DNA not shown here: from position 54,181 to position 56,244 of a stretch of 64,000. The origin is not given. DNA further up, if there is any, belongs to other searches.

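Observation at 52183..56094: Cryptic four-gene envelope operon: PilM-N-fusion-like, PilO-like and PilP-like proteins coupled to an ABC ATPase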

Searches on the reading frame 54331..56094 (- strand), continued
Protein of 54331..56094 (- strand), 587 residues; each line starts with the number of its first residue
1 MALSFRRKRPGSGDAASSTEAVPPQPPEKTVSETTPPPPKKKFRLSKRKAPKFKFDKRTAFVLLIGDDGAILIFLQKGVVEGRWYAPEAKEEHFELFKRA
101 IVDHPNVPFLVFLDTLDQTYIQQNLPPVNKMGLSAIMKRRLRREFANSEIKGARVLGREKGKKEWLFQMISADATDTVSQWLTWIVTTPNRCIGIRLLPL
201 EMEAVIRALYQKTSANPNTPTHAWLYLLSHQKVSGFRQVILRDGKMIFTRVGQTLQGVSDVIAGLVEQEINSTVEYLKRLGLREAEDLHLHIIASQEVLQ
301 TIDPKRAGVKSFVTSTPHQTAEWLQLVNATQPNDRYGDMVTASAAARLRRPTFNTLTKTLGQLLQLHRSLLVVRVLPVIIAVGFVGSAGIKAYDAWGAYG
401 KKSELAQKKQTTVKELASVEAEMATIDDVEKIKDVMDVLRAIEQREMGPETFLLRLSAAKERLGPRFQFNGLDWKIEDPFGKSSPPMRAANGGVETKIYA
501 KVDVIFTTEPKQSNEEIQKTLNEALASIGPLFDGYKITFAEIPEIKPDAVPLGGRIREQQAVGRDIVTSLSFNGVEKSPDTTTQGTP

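Call 22: predict_structure(alignment_id=A1)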
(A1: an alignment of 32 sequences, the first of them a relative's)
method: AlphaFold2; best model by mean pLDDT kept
length: 587 residues; sequences in the alignment: 32
mean_pLDDT: 80.2   pTM: 0.60
mean pLDDT of the five models: 80.2, 78.9, 78.2, 78.2, 77.5
residues with pLDDT >= 90: 290; 70-90: 161; 50-70: 41; < 50: 95
segments of 3 or more residues with pLDDT < 50: 1-3, 11-35, 41-48, 428-432, 439-446, 480-493, 546-562, 580-587
pLDDT, mean of each block of 10 residues (from residue 1): 46 41 42 49 49 82 96 96 96 96 95 92 88 90 93 88 88 94 95 95 95 79 94 95 91 85 93 94 93 96 93 97 95 95 94 93 92 94 95 89 87 83 57 50 56 84 83 71 42 62 81 77 85 81 48 31 70 70 37
secondary structure, 60 per line:
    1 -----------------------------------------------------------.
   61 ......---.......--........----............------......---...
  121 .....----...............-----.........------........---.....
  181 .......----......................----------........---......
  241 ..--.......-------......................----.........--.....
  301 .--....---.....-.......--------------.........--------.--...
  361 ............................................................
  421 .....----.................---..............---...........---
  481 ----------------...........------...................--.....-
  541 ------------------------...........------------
elements in order: E60-66 E70-76 E79-86 H91-102 E109-114 E118-125 H130-144 E150-158 E165-172 H176-187 E192-197 H198-213 E224-231 E235-242 E245-251 H259-280 E288-293 H296-301 H304-307 E311-315 H317-323 H338-346 H358-425 H430-446 H450-463 E467-477 E497-507 H514-532 E535-539 E565-575

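Call 25: fold_search(model_id=the predicted structure, library=pdb)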
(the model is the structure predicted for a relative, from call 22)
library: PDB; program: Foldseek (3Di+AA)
matches with E <= 10: 1050; with E <= 0.001: 49
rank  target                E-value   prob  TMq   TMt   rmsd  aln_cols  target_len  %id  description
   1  5eou_A                9.1e-11  1.00  0.36  0.59   5.7       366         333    9  Pseudomonas aeruginosa PilM:PilN1-12 bound to ATP (released 2016-04-27)
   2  5eou_B                1.6e-10  1.00  0.39  0.60   5.3       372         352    9  Pseudomonas aeruginosa PilM:PilN1-12 bound to ATP (released 2016-04-27)
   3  2ych_A                1.8e-09  1.00  0.37  0.59   5.5       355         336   14  PilM-PilN type IV pilus biogenesis complex (released 2011-05-11)
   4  5eoy_A                1.9e-09  1.00  0.36  0.55   5.9       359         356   11  Pseudomonas aeruginosa SeMet-PilM bound to ADP (released 2016-04-27)
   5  5eq6_A                2.3e-09  1.00  0.35  0.53   7.1       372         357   10  Pseudomonas aeruginosa PilM bound to AMP-PNP (released 2016-04-27)
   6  5eq6_B                2.4e-09  1.00  0.36  0.54   6.1       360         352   11  Pseudomonas aeruginosa PilM bound to AMP-PNP (released 2016-04-27)
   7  5eox_B                3.2e-09  1.00  0.35  0.53   6.3       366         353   10  Pseudomonas aeruginosa PilM bound to ADP (released 2016-04-27)
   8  5eox_A                4.1e-09  1.00  0.35  0.54   6.2       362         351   10  Pseudomonas aeruginosa PilM bound to ADP (released 2016-04-27)
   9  5eoy_B                1.3e-08  1.00  0.35  0.53   5.9       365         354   10  Pseudomonas aeruginosa SeMet-PilM bound to ADP (released 2016-04-27)
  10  3wt0_D                3.5e-08  1.00  0.32  0.45   7.6       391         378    9  Crystal Structure Analysis of Cell Division Protein (released 2015-04-29)
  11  3wqt_C                4.9e-08  1.00  0.32  0.47   7.2       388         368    8  Staphylococcus aureus FtsA complexed with AMPPNP (released 2014-10-08)
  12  3wt0_C                6.9e-08  1.00  0.33  0.48   7.0       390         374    8  Crystal Structure Analysis of Cell Division Protein (released 2015-04-29)
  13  3hrg                  6.9e-08  1.00  0.28  0.55   6.5       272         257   10  Crystal structure of Bacteroides thetaiotaomicron BT_3980, protein with actin-like ATPase fold and unknown function (NP_ (released 2009-06-23)
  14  3wt0_A                9.2e-08  1.00  0.32  0.46   7.5       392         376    9  Crystal Structure Analysis of Cell Division Protein (released 2015-04-29)
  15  3wqu_B                1.4e-07  1.00  0.32  0.46   7.4       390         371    8  Staphylococcus aureus FtsA complexed with ATP (released 2014-10-08)
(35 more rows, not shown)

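Call 47: search_protein_families(library=pfam, proteins=[L068:9037-10620:-, L032:17105-18169:-, L029:3233-6700:+, L029:19106-19558:-, L025:1168-3132:+, L034:10393-10992:+, L009:365-1198:+, L044:8376-9410:+, L061:4205-6133:-, L065:2702-3211:-], max_evalue=0.001)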
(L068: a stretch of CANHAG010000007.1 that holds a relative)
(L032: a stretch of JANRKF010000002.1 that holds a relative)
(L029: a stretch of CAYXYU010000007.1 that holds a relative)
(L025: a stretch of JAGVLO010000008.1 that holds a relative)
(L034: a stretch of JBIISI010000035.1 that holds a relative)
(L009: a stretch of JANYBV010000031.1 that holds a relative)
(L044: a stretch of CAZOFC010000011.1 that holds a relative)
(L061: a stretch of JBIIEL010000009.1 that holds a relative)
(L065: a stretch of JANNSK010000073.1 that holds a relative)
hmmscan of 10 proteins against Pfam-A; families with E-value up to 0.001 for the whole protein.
L068:9037-10620:- (527 aa): 11 families
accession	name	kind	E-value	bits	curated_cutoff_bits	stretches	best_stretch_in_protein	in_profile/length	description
PF14559.12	TPR_19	-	4e-15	56.3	25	1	342-401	2-61/68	Tetratricopeptide repeat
PF07719.23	TPR_2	-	6.6e-14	51.2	27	1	366-398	2-34/34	Tetratricopeptide repeat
PF13431.12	TPR_17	-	1.6e-12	47.1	24.4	1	354-385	2-33/34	Tetratricopeptide repeat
PF13432.12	TPR_16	-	6.4e-10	39.7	32.7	2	438-495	3-60/65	Tetratricopeptide repeat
PF13428.12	TPR_14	-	8.1e-10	38.8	23.5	0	367-403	3-39/44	Tetratricopeptide repeat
PF13181.12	TPR_8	-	2.4e-09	37.1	25.7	0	436-465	5-34/34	Tetratricopeptide repeat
PF13174.12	TPR_6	-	1.5e-08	35.2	26.3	0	366-397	1-32/33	Tetratricopeptide repeat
PF13176.12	TPR_7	-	1.9e-08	34.2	27.9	0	334-367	4-35/36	Tetratricopeptide repeat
PF00515.34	TPR_1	-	2.5e-08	33.8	27.8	0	366-398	2-34/34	Tetratricopeptide repeat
PF13424.12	TPR_12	-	1.1e-06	29.2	30.1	0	437-492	8-71/77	Tetratricopeptide repeat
PF13414.12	TPR_11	-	4.3e-06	26.8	26.8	0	345-379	8-42/42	TPR repeat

L032:17105-18169:- (354 aa): 1 family
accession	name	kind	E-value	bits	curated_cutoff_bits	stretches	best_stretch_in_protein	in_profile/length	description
PF01180.27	DHO_dh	-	8.2e-85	284.9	27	1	43-335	2-290/291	Dihydroorotate dehydrogenase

L029:3233-6700:+ (1155 aa): 1 family
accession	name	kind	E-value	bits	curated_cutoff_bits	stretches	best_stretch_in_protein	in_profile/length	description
PF07992.20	Pyr_redox_2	-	9.6e-08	32.2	26.1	1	375-570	1-160/291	Pyridine nucleotide-disulphide oxidoreductase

L029:19106-19558:- (150 aa): 0 families

L025:1168-3132:+ (654 aa): 13 families
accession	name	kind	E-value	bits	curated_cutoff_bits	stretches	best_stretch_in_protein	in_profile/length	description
PF01583.26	APS_kinase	-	1.1e-64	217.5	21.1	1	463-610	3-152/152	Adenylylsulphate kinase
PF00009.33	GTP_EFTU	-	2.6e-45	154.8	26.5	1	20-202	4-176/188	Elongation factor Tu GTP binding domain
PF22594.2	GTP-eEF1A_C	-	4.8e-17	62.6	27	1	325-421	1-100/101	GTP-eEF1A C-terminal domain-like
PF13671.12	AAA_33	-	1.7e-10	41.8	27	1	464-577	1-116/143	AAA domain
PF13238.12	AAA_18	-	2.9e-08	34.7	29.4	1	468-575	4-107/128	AAA domain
PF01926.29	MMR_HSR1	-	5e-08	33.5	21.9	0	75-140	25-96/113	50S ribosome-binding GTPase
PF03144.31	GTP_EFTU_D2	-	5.2e-06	27.2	30.3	1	248-301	2-58/73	Elongation factor Tu domain 2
PF20720.3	nSTAND3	-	1e-05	25.7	27.2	0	463-499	18-52/155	Novel STAND NTPase 3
PF03193.22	RsgA_GTPase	-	1.9e-05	25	30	0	453-485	97-129/174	RsgA GTPase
PF13401.12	AAA_22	-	0.0002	22.1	27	0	463-487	6-30/130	AAA domain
PF08433.16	KTI12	-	0.0003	20.8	22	0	467-521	6-57/271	Chromatin associated protein KTI12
PF00005.33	ABC_tran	-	0.00039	21.5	25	0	462-489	11-39/137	ABC transporter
PF13555.12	AAA_29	-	0.00059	20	27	0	463-478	23-38/61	P-loop containing region of AAA domain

L034:10393-10992:+ (199 aa): 0 families

L009:365-1198:+ (277 aa): 1 family
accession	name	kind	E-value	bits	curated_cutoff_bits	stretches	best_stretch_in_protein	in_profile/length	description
PF01507.26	PAPS_reduct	-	6.6e-38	130.9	22.5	1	25-224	2-168/175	Phosphoadenosine phosphosulfate reductase domain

L044:8376-9410:+ (344 aa): 1 family
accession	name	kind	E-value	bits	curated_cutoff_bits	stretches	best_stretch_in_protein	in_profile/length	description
PF01551.29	Peptidase_M23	-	7.7e-31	106.6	28.7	1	202-296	2-96/96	Peptidase family M23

L061:4205-6133:- (642 aa): 2 families
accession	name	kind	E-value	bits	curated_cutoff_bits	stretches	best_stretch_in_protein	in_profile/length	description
PF16327.10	CcmF_C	-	1.5e-66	225.3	28.7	1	314-632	1-320/323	Cytochrome c-type biogenesis protein CcmF C-terminal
PF01578.25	Cytochrom_C_asm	-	3.6e-47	161.2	29.9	1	89-295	1-210/212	Cytochrome C assembly protein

L065:2702-3211:- (169 aa): 1 family
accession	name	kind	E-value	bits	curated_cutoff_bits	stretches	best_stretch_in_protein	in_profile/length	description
PF03100.22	CcmE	-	3.1e-30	104.9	24.6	1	51-147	2-99/99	CcmE domain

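Call 48: search_protein_representatives(alignment_id=A1)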
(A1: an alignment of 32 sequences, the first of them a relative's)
Query: 32 sequences, 561 profile positions. Proteins with E-value up to 0.001 (for the whole library): 1986; up to 1e-10: 1360; up to 1e-30: 621. The best 150 are listed.
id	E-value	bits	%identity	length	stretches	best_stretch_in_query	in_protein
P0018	2.5e-197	673.7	-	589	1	13-560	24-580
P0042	7.0e-197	672.2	-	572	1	18-551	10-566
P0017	2.1e-196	670.6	-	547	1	22-557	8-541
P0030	2.2e-196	670.5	-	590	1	9-557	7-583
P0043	1.0e-192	658.4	-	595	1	10-552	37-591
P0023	8.2e-191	652.2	-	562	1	19-555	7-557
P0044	3.2e-189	646.9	-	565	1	11-555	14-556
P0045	4.0e-189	646.6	-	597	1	8-556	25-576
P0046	6.2e-189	646.0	-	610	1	20-549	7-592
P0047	4.6e-188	643.1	-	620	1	24-554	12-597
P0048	1.9e-187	641.0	-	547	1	21-555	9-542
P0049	1.1e-186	638.6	-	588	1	7-552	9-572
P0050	1.3e-186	638.4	-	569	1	7-552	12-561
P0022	2.4e-186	637.4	-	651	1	21-558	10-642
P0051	5.7e-185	632.9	-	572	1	10-549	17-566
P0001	1.8e-174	598.2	-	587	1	13-553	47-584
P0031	2.5e-174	597.8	-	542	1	18-556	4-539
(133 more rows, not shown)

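Call 70: search_protein_families(library=pfam, proteins=[L082:12495-13910:+, L003:10463-11770:+, L030:12420-13715:+, L064:7519-8796:+, L057:8541-9812:+, L040:10942-12135:+], max_evalue=10)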
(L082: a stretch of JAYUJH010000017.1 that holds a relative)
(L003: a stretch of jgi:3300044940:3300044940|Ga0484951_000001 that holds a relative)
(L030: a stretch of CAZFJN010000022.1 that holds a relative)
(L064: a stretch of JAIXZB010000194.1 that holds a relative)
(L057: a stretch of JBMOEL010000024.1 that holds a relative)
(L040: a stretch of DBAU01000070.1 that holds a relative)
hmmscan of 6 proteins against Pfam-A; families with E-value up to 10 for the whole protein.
L082:12495-13910:+ (472 aa): 0 families

L003:10463-11770:+ (436 aa): 1 family
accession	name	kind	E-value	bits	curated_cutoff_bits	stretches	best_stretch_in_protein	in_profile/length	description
PF16537.11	T2SSB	-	0.025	14.7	28.4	1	268-312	14-57/60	Type II secretion system protein B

L030:12420-13715:+ (432 aa): 4 families
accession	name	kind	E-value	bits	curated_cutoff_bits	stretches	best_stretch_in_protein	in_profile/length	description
PF02535.28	Zip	-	0.018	14.7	35.1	1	42-184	99-189/323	ZIP Zinc transporter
PF10152.14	CCDC53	-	0.23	12.4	24.6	2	5-112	11-118/147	Subunit CCDC53 of WASH complex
PF22251.1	PFF1_TM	-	4.5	7.1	32.3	1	24-115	105-206/300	Vacuolar membrane protease, transmembrane domain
PF10721.14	DUF2514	-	6.9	7.1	26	1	39-149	16-117/161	Protein of unknown function (DUF2514)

L064:7519-8796:+ (426 aa): 0 families

L057:8541-9812:+ (424 aa): 0 families

L040:10942-12135:+ (398 aa): 0 families

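Call 83: search_protein_families(library=ncbifam, proteins=[L005:12039-13199:-, L005:13209-14327:-, L005:14385-15695:-], max_evalue=0.00001)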
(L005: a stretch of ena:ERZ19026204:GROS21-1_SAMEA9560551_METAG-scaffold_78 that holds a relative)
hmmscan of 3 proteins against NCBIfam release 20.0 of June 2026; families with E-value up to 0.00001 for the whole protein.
L005:12039-13199:- (386 aa): 17 families
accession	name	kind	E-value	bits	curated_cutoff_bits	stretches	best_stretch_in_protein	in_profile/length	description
TIGR01420.1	pilT_fam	subfamily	2.1e-121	405.4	319.1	1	6-345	2-342/343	PilT/PilU family type 4a pilus ATPase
TIGR02525.1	plasmid_TraJ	equivalog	2.7e-42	145.1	368.3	1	73-334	79-360/372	plasmid transfer ATPase TraJ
NF041000.1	ATPase_ComGA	equivalog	5.7e-34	117.3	300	1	82-273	80-266/267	competence type IV pilus ATPase ComGA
TIGR02533.1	type_II_gspE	equivalog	5.6e-33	114.3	630.25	1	124-275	241-382/486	type II secretion system ATPase GspE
TIGR02538.1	type_IV_pilB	equivalog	6.6e-31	107.5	675.65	1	126-337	316-516/564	type IV-A pilus assembly ATPase PilB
TIGR02524.1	dot_icm_DotB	equivalog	7.4e-28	97.8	463.3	1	5-312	5-325/358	Dot/Icm type IV secretion system ATPase DotB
NF007755.0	PRK10436.1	equivalog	2.5e-27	95.6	617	1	117-274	211-357/465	type II secretion system protein GspE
NF053534.1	T4PilAsmATPsTfpB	equivalog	4.9e-27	94.6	850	1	120-275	330-475/584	type IV pilus assembly ATPase TfpB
TIGR03819.1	heli_sec_ATPase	hypoth_equivalog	1.6e-16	60.4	373.15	1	123-239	175-293/340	TadA family conjugal transfer-associated ATPase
TIGR02782.1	TrbB_P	equivalog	6e-16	58.6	304.55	1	126-253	136-262/303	P-type conjugative transfer ATPase TrbB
NF058587.1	archaellum_moto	equivalog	6.2e-16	58.2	550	1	123-243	272-393/527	archaellum flagellar ATPase motor FlaI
TIGR02788.1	VirB11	equivalog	1.7e-15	56.9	249.95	1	121-250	139-269/308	P-type DNA transfer ATPase VirB11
NF010469.0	PRK13894.1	subfamily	2.5e-14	53.4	508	1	126-250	149-271/320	conjugal transfer ATPase TrbB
NF010407.0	PRK13833.1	subfamily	3.4e-11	43.1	499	1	123-249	141-265/323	conjugal transfer protein TrbB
NF053672.1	bindosome_BasE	exception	1.4e-10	40.5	1000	1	128-250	272-395/512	bindosome assembly system ATPase subunit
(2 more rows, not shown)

L005:13209-14327:- (372 aa): 18 families
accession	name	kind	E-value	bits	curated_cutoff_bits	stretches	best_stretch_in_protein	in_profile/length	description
TIGR01420.1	pilT_fam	subfamily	1.6e-142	474.8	319.1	1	3-336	2-335/343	PilT/PilU family type 4a pilus ATPase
TIGR02538.1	type_IV_pilB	equivalog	5.4e-47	160.6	675.65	1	4-271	186-454/564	type IV-A pilus assembly ATPase PilB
TIGR02533.1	type_II_gspE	equivalog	9.5e-47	159.7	630.25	1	5-271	115-381/486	type II secretion system ATPase GspE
TIGR02525.1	plasmid_TraJ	equivalog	1.2e-46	159.4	368.3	1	41-335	62-363/372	plasmid transfer ATPase TraJ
NF007755.0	PRK10436.1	equivalog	1.2e-43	149.5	617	1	3-284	89-370/465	type II secretion system protein GspE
TIGR02524.1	dot_icm_DotB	equivalog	1.4e-41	142.9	463.3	1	3-332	6-347/358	Dot/Icm type IV secretion system ATPase DotB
NF041000.1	ATPase_ComGA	equivalog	1.8e-40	138.6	300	1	5-270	2-266/267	competence type IV pilus ATPase ComGA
NF053534.1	T4PilAsmATPsTfpB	equivalog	1.4e-35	122.8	850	1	6-270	208-473/584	type IV pilus assembly ATPase TfpB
NF058587.1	archaellum_moto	equivalog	3.3e-20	72.3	550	1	125-241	277-394/527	archaellum flagellar ATPase motor FlaI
TIGR02788.1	VirB11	equivalog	1.7e-18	66.7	249.95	1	117-283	138-306/308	P-type DNA transfer ATPase VirB11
TIGR02782.1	TrbB_P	equivalog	1.9e-18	66.8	304.55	1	111-278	125-287/303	P-type conjugative transfer ATPase TrbB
TIGR03819.1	heli_sec_ATPase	hypoth_equivalog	1.5e-14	54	373.15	1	113-278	169-333/340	TadA family conjugal transfer-associated ATPase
NF010469.0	PRK13894.1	subfamily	8.2e-14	51.7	508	1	108-271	135-294/320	conjugal transfer ATPase TrbB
NF010407.0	PRK13833.1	subfamily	6.6e-11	42.2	499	1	126-277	147-292/323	conjugal transfer protein TrbB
NF053672.1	bindosome_BasE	exception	1.6e-10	40.4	1000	1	123-256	270-404/512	bindosome assembly system ATPase subunit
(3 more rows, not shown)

L005:14385-15695:- (436 aa): 10 families
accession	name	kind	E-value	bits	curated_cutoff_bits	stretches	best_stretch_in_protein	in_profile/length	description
TIGR02917.1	PEP_TPR_lipo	equivalog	2.8e-14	52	312.2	1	229-388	737-894/899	XrtA/PEP-CTERM system TPR-repeat protein PrsT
NF040959.1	MamA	equivalog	1.1e-12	47.9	200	1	234-389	41-197/204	magnetosome protein MamA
NF033758.1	gliding_GltE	equivalog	9.4e-10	38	225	1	226-408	117-299/411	adventurous gliding motility TPR repeat lipoprotein GltE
TIGR03939.1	PGA_TPR_OMP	equivalog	1.5e-09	36.6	366.65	1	244-387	67-210/800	poly-beta-1,6 N-acetyl-D-glucosamine export porin PgaA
TIGR02552.1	LcrH_SycD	equivalog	3.2e-08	33.4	104.8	0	235-297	23-85/136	SycD/LcrH family type III secretion system chaperone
NF008520.0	PRK11447.1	equivalog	1.3e-07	29.8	858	0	237-395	358-525/1157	cellulose synthase complex outer membrane protein BcsC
NF033920.0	C39_PA2778_fam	equivalog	1.4e-07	31.2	150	0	238-316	163-243/255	PA2778 family cysteine peptidase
TIGR02521.1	type_IV_pilW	equivalog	3.4e-07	30.1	154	0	236-304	37-105/234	type IV pilus biogenesis/stability protein PilW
NF047507.1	TPR_BatC_Lepto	exception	1e-06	28.4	175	0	230-315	58-147/214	TPR repeat-containing protein BatC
NF002725.1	PRK02603.1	equivalog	9.5e-06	25.7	143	0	235-282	77-124/173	photosystem I assembly protein Ycf3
